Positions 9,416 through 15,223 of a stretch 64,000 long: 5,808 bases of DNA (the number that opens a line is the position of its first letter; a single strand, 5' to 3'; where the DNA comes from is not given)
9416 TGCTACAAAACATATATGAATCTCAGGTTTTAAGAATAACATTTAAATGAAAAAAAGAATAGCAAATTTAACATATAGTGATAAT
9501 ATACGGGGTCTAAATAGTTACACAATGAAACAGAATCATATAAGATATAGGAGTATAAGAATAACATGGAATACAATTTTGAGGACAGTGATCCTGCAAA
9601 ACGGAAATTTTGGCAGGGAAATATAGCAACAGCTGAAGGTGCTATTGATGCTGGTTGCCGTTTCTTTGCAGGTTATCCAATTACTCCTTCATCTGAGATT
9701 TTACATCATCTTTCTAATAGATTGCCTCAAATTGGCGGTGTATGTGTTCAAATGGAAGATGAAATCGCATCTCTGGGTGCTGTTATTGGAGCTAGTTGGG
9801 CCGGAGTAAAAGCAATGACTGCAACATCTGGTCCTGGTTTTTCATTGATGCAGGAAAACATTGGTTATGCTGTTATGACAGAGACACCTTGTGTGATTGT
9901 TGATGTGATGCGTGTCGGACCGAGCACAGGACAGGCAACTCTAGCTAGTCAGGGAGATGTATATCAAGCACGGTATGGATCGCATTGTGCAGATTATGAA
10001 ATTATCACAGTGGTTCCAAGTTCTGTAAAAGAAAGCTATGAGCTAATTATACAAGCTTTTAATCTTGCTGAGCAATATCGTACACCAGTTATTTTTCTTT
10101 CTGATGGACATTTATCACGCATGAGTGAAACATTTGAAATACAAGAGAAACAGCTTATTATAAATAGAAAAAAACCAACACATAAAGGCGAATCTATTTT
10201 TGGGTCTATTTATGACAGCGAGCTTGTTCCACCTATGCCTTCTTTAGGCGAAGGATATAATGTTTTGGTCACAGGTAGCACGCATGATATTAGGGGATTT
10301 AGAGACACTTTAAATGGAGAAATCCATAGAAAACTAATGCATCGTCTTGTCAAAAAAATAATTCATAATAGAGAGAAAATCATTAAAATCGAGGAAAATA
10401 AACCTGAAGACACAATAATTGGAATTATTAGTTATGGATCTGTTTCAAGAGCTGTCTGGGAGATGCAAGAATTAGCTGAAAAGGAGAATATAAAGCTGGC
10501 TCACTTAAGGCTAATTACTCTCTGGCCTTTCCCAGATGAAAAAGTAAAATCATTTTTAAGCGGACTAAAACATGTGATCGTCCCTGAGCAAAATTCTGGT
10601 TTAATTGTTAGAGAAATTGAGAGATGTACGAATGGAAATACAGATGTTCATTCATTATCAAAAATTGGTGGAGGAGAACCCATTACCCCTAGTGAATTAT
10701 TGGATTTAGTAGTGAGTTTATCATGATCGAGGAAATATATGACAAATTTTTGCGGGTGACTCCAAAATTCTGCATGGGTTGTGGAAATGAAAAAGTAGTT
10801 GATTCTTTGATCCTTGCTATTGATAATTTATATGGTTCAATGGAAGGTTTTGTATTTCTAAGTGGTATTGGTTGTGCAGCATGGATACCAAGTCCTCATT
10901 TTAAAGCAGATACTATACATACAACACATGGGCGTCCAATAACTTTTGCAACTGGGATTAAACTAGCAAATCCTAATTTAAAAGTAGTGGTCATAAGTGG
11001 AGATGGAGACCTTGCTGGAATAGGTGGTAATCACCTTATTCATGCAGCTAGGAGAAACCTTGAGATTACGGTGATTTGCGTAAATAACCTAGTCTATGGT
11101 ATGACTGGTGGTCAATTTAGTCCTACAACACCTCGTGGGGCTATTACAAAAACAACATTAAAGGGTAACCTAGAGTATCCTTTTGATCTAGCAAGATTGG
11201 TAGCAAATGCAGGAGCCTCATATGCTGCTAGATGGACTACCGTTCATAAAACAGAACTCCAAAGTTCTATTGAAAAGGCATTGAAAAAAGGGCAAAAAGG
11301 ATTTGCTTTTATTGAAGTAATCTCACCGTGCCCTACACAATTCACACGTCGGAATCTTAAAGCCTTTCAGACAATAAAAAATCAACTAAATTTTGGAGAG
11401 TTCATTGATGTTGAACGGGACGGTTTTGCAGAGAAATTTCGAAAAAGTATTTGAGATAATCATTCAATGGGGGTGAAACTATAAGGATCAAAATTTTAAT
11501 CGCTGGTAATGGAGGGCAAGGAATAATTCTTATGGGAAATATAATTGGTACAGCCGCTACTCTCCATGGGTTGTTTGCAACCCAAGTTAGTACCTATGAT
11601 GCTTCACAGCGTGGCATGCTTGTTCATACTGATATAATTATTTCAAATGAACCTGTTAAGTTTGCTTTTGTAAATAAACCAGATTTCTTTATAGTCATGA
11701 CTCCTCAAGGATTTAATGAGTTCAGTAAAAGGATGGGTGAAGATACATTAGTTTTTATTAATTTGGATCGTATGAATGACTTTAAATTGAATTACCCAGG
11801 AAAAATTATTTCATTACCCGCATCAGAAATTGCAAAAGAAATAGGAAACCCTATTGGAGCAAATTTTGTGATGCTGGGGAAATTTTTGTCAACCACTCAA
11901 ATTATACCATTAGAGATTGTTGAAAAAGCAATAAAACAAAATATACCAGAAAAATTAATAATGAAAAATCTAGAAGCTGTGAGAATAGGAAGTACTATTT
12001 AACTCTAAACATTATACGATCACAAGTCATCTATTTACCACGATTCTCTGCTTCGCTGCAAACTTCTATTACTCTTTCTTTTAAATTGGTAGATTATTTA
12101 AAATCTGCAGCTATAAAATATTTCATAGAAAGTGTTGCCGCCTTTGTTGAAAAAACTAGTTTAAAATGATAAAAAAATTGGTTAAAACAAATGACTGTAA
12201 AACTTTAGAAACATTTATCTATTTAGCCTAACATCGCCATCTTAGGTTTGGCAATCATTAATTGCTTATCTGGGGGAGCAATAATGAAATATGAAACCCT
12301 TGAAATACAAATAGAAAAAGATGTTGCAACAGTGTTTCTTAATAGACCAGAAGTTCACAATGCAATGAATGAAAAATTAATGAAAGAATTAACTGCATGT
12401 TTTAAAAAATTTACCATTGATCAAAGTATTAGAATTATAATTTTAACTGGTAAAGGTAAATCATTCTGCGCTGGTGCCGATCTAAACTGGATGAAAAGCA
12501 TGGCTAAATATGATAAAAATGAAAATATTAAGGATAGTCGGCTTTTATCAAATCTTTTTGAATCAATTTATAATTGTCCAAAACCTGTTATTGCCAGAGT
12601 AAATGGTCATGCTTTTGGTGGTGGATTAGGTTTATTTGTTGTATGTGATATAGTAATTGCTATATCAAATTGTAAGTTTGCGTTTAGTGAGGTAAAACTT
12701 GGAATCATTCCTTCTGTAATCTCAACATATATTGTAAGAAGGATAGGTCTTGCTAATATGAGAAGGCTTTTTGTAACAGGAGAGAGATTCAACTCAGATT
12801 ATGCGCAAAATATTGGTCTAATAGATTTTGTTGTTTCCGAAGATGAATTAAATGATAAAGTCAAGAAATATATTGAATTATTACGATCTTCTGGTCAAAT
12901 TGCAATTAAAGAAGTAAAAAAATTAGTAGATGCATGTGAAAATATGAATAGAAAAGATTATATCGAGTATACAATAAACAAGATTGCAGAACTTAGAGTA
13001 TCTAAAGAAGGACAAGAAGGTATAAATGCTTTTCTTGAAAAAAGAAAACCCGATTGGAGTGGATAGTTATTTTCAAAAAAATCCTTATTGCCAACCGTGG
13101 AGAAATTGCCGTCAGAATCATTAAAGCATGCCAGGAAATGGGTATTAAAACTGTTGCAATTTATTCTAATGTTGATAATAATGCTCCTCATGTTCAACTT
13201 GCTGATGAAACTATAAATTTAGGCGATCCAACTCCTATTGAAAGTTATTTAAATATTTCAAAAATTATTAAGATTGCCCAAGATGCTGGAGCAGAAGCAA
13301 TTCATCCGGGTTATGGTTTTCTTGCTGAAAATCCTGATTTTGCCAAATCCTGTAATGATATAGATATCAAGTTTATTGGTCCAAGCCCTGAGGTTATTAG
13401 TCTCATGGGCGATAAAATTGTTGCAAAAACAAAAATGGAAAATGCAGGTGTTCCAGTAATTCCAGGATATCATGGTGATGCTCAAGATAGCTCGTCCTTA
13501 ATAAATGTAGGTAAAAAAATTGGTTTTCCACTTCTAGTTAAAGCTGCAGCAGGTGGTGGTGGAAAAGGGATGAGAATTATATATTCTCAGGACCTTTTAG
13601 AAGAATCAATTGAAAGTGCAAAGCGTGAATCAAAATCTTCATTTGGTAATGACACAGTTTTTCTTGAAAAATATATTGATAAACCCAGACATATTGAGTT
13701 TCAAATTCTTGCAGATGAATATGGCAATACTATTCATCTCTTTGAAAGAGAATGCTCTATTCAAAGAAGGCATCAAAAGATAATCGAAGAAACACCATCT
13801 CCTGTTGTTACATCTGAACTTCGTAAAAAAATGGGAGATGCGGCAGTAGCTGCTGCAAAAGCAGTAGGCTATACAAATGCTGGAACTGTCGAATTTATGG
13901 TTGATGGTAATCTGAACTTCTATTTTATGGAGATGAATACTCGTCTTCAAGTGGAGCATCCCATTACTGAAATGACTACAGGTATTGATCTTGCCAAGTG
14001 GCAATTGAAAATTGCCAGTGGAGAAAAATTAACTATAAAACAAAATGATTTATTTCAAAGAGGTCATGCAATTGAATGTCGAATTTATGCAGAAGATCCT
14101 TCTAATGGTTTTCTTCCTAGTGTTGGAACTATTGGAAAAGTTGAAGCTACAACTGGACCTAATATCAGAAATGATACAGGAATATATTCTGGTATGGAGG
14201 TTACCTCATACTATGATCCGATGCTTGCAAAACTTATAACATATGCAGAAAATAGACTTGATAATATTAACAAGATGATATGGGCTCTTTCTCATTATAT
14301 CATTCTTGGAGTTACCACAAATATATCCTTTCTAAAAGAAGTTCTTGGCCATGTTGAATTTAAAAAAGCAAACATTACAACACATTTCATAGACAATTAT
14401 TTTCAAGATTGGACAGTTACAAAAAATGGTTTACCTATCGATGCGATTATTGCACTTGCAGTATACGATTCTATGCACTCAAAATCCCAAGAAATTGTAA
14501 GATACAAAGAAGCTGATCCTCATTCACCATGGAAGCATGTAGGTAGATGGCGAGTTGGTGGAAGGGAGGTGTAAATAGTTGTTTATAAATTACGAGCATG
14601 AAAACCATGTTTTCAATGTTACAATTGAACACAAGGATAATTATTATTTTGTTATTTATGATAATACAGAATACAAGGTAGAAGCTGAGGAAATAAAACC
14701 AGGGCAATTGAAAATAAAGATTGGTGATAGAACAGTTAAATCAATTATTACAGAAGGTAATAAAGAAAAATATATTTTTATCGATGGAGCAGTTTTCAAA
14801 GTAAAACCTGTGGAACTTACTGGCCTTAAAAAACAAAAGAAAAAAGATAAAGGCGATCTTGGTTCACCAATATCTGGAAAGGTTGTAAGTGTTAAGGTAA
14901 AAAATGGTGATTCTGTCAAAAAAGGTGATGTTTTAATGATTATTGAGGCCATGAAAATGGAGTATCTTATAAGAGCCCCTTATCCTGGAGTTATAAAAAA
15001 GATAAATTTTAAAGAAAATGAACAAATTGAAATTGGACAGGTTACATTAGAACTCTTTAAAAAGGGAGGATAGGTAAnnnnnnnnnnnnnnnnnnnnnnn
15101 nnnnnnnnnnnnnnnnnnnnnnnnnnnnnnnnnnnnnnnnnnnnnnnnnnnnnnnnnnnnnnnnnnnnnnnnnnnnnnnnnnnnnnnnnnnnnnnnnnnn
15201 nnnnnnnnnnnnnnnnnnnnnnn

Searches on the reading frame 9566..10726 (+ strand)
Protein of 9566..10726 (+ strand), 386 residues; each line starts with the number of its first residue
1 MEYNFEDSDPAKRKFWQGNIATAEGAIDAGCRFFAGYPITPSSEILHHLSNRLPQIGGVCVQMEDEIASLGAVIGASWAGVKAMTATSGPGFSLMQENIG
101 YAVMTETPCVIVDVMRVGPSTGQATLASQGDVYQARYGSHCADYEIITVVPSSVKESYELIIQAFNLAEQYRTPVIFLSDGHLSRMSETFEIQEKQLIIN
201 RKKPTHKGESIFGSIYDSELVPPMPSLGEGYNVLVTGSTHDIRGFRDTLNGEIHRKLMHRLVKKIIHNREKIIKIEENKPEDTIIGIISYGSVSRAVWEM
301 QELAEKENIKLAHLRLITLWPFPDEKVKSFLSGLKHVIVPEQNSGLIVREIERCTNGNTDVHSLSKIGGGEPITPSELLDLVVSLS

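Call 8: search_protein_families(library=pfam, proteins=[window:9566-10726:+], max_evalue=0.00001)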
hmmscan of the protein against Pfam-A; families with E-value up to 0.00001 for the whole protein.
window:9566-10726:+ (386 aa): 2 families
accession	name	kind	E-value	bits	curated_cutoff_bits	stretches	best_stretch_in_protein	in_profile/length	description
PF01855.24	POR_N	-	3.2e-68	230.4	27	1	24-257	1-228/231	Pyruvate flavodoxin/ferredoxin oxidoreductase, thiamine diP-bdg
PF17147.9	PFOR_II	-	2.3e-15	57.2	27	1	286-376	4-100/102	Pyruvate:ferredoxin oxidoreductase core domain II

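Call 51: search_protein_families(library=ncbifam, proteins=[window:9566-10726:+], max_evalue=1e-20)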
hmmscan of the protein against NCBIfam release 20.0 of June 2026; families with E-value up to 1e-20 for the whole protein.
window:9566-10726:+ (386 aa): 8 families
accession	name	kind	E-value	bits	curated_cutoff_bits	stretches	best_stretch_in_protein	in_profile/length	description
NF006412.0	PRK08659.1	equivalog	2.9e-150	500.7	411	1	12-383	4-374/378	2-oxoacid:acceptor oxidoreductase subunit alpha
TIGR03710.1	OAFO_sf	subfamily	2.2e-104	350.1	482.75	1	6-380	186-559/561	2-oxoacid:acceptor oxidoreductase subunit alpha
NF007206.0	PRK09627.1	equivalog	5.2e-100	335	579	1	17-382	7-372/375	2-oxoglutarate synthase subunit alpha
NF005507.0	PRK07119.1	subfamily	9e-82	274.7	399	1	12-198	3-188/352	3-methyl-2-oxobutanoate dehydrogenase subunit VorB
NF041170.1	Oxoac_fdxalpha_Archa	equivalog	4.1e-66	223.6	800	1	14-380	236-617/636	2-oxoacid:ferredoxin oxidoreductase subunit alpha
TIGR03336.1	IOR_alpha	equivalog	1.7e-24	86.1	650.9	0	13-195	2-177/595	indolepyruvate ferredoxin oxidoreductase subunit alpha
NF040682.1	PorA_Arch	equivalog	5.7e-22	78.2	550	0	13-196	3-184/387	pyruvate synthase subunit PorA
NF007201.0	PRK09622.1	equivalog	8.4e-22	77.6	590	0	12-184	9-178/405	2-oxoacid:ferredoxin oxidoreductase subunit alpha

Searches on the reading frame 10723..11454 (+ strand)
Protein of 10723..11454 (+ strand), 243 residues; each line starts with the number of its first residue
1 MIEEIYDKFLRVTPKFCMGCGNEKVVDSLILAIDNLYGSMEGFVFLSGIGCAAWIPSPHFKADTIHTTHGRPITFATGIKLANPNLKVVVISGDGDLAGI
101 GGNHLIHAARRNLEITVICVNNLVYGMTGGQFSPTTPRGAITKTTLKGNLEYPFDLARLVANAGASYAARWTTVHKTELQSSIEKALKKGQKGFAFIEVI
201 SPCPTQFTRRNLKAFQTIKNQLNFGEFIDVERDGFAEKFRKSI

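Call 8: search_protein_families(library=pfam, proteins=[window:10723-11454:+], max_evalue=0.00001)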
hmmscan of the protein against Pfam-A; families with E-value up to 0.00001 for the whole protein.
window:10723-11454:+ (243 aa): 1 family
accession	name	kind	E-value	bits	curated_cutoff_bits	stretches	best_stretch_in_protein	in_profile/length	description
PF02775.26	TPP_enzyme_C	-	5.9e-34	117.5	21.9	1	56-199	17-151/151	Thiamine pyrophosphate enzyme, C-terminal TPP binding domain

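Call 51: search_protein_families(library=ncbifam, proteins=[window:10723-11454:+], max_evalue=1e-20)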
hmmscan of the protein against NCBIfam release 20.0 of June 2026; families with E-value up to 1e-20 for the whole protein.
window:10723-11454:+ (243 aa): 6 families
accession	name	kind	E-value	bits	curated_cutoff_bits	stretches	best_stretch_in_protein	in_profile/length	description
NF007207.0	PRK09628.1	equivalog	5.6e-62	209.9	364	1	6-214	5-213/277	2-oxoglutarate ferredoxin oxidoreductase subunit beta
NF008820.0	PRK11866.1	equivalog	1e-57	195.7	402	1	11-210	12-207/287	2-oxoacid ferredoxin oxidoreductase subunit beta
TIGR02177.1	PorB_KorB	subfamily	9.4e-55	186.1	261.9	1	15-206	2-190/286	2-oxoacid:acceptor oxidoreductase, beta subunit, pyruvate/2-ketoisovalerate family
NF041171.1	Oxoac_fdxbeta_Archa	equivalog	4.3e-52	177.2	423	1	15-205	4-191/296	2-oxoacid:ferredoxin oxidoreductase subunit beta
NF008821.0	PRK11869.1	equivalog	5.3e-46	156.8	438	1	16-211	16-207/286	2-oxoacid ferredoxin oxidoreductase subunit beta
NF008818.0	PRK11864.1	subfamily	4.9e-22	78.4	405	1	17-218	21-223/300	3-methyl-2-oxobutanoate dehydrogenase subunit beta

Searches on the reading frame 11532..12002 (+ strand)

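Call 8: search_protein_families(library=pfam, proteins=[window:11532-12002:+], max_evalue=0.00001)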
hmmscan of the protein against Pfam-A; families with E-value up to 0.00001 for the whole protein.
window:11532-12002:+ (156 aa): 1 family
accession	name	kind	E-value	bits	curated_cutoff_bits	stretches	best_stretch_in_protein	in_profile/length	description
PF01558.24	POR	-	2.5e-28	99.8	27.4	1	1-153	8-171/173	Pyruvate ferredoxin/flavodoxin oxidoreductase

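Call 51: search_protein_families(library=ncbifam, proteins=[window:11532-12002:+], max_evalue=1e-20)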
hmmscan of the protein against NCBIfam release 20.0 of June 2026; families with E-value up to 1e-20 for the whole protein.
window:11532-12002:+ (156 aa): 1 family
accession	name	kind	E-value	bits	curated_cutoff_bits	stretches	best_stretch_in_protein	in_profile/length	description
NF006323.0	PRK08537.1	equivalog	5.8e-25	87.7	235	1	3-154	20-175/181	2-oxoacid:ferredoxin oxidoreductase subunit gamma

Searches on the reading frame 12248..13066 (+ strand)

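Call 9: search_protein_families(library=pfam, proteins=[window:12248-13066:+], max_evalue=0.00001)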
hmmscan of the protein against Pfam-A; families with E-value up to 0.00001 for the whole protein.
window:12248-13066:+ (272 aa): 2 families
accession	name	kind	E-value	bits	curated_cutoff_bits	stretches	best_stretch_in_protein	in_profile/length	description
PF00378.25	ECH_1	-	5.2e-62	209.9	27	1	22-271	2-249/251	Enoyl-CoA hydratase/isomerase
PF16113.10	ECH_2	-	6.9e-36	124.8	27.2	1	27-263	2-238/335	Enoyl-CoA hydratase/isomerase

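Call 44: search_protein_families(library=ncbifam, proteins=[window:12248-13066:+], max_evalue=1e-30)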
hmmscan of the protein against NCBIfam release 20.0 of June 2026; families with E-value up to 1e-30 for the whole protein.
window:12248-13066:+ (272 aa): 51 families (the best 25 are shown)
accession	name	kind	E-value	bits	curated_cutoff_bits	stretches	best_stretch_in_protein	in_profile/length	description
NF005675.0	PRK07468.1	equivalog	4e-82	275.8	350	1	13-271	1-260/262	crotonase/enoyl-CoA hydratase family protein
NF004227.0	PRK05674.1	equivalog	1.4e-68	231.4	426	1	14-271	3-262/271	gamma-carboxygeranoyl-CoA hydratase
NF005879.0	PRK07827.1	equivalog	7.1e-59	199.1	283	1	17-271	8-260/261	enoyl-CoA hydratase family protein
NF005073.0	PRK06495.1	subfamily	2.1e-54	184.5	296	1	15-270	3-254/257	enoyl-CoA hydratase/isomerase family protein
NF051848.1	EnCoAHydtEchA19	equivalog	1.2e-53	182.3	400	1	20-272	4-257/258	enoyl-CoA hydratase EchA19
NF006007.0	PRK08138.1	subfamily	1.5e-52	178.5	355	1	21-272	13-260/261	enoyl-CoA hydratase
NF004475.0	PRK05809.1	subfamily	9.3e-51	172.8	394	1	13-269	1-256/260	short-chain-enoyl-CoA hydratase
NF006008.0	PRK08139.1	equivalog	1.6e-50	172.1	313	1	16-271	11-264/266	enoyl-CoA hydratase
NF005803.0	PRK07658.1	equivalog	5.8e-49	166.8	313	1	16-272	2-256/257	enoyl-CoA hydratase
NF042430.2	EnCoAhydt_DpgD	equivalog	3e-48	164.5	400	1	23-272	4-257/258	enoyl-CoA-hydratase DpgD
NF005804.0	PRK07659.1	equivalog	6.6e-48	163.4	311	1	13-271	3-258/260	enoyl-CoA hydratase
NF046063.1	oxepin_alt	equivalog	1.3e-47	162.4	300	1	19-269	3-254/254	oxepin-CoA hydrolase, alternative type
NF005802.0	PRK07657.1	equivalog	1.6e-47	162.2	363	1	22-272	10-259/260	enoyl-CoA hydratase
NF004517.0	PRK05862.1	equivalog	4e-47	160.9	396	1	13-270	1-254/257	enoyl-CoA hydratase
NF007239.0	PRK09674.1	equivalog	6.5e-47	160.1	371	1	19-272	7-256/257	2,3-dehydroadipyl-CoA hydratase PaaF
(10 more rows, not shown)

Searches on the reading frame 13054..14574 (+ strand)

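Call 9: search_protein_families(library=pfam, proteins=[window:13054-14574:+], max_evalue=0.00001)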
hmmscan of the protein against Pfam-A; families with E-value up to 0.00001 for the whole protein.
window:13054-14574:+ (506 aa): 5 families
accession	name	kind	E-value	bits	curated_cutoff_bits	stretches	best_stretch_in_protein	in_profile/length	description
PF02786.22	CPSase_L_D2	-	9.3e-78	261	19.8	1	120-327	1-209/211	Carbamoyl-phosphate synthase L chain, ATP binding domain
PF00289.28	Biotin_carb_N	-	2.1e-46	157.3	25.5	1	7-115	2-110/110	Biotin carboxylase, N-terminal domain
PF02785.25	Biotin_carb_C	-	8.6e-37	126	32.4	1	341-447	1-107/108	Biotin carboxylase C-terminal domain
PF07478.18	Dala_Dala_lig_C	-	4e-10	40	24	1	147-296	26-174/204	D-ala D-ala ligase C-terminus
PF02222.28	ATP-grasp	-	1.1e-07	32.1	27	1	130-286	5-152/179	ATP-grasp domain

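Call 51: search_protein_families(library=ncbifam, proteins=[window:13054-14574:+], max_evalue=1e-20)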
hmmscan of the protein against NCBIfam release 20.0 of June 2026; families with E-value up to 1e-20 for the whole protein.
window:13054-14574:+ (506 aa): 11 families
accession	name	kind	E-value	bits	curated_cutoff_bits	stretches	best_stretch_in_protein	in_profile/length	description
NF006406.0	PRK08654.1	equivalog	1.1e-199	664.1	739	1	6-449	1-443/499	acetyl-CoA carboxylase biotin carboxylase subunit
NF006367.0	PRK08591.1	subfamily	1.1e-193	644.1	597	1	7-451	2-446/451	acetyl-CoA carboxylase biotin carboxylase subunit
TIGR00514.1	accC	equivalog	4.8e-192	638.8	626.5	1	7-449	2-444/449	acetyl-CoA carboxylase biotin carboxylase subunit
NF004085.0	PRK05586.1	equivalog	5.1e-190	632.1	723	1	6-451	1-446/448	acetyl-CoA carboxylase biotin carboxylase subunit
NF009554.0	PRK12999.1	equivalog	9.7e-184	613.1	965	1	7-449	5-455/1147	pyruvate carboxylase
NF005525.0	PRK07178.1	equivalog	1.9e-170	567.6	768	1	7-458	2-453/471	acetyl-CoA carboxylase biotin carboxylase subunit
NF006287.0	PRK08463.1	equivalog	3.2e-166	553.9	775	1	7-452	2-447/479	acetyl-CoA carboxylase subunit A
TIGR01235.1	pyruv_carbox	equivalog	8.7e-166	553.4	1114.45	1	9-454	1-456/1143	pyruvate carboxylase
NF006286.0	PRK08462.1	equivalog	1.3e-161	538.4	740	1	7-449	4-444/445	acetyl-CoA carboxylase biotin carboxylase subunit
NF009471.0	PRK12833.1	equivalog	2e-157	524.5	686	1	7-457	5-455/467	acetyl-CoA carboxylase biotin carboxylase subunit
TIGR02712.1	urea_carbox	equivalog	1.6e-155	519.6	1303.85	1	7-451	1-444/1201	urea carboxylase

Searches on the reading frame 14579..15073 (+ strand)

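Call 9: search_protein_families(library=pfam, proteins=[window:14579-15073:+], max_evalue=0.00001)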
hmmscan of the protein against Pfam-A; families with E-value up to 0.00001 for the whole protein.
window:14579-15073:+ (164 aa): 3 families
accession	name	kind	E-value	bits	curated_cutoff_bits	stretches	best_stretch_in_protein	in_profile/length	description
PF00364.28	Biotin_lipoyl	-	2.1e-17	63.1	22.1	1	95-157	4-71/73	Biotin-requiring enzyme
PF13533.13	Biotin_lipoyl_2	-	2.6e-14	53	29.8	1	96-123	5-32/32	Biotin-lipoyl like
PF13437.12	HlyD_3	-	6.9e-07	30.4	22.2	0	96-124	4-32/106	HlyD family secretion protein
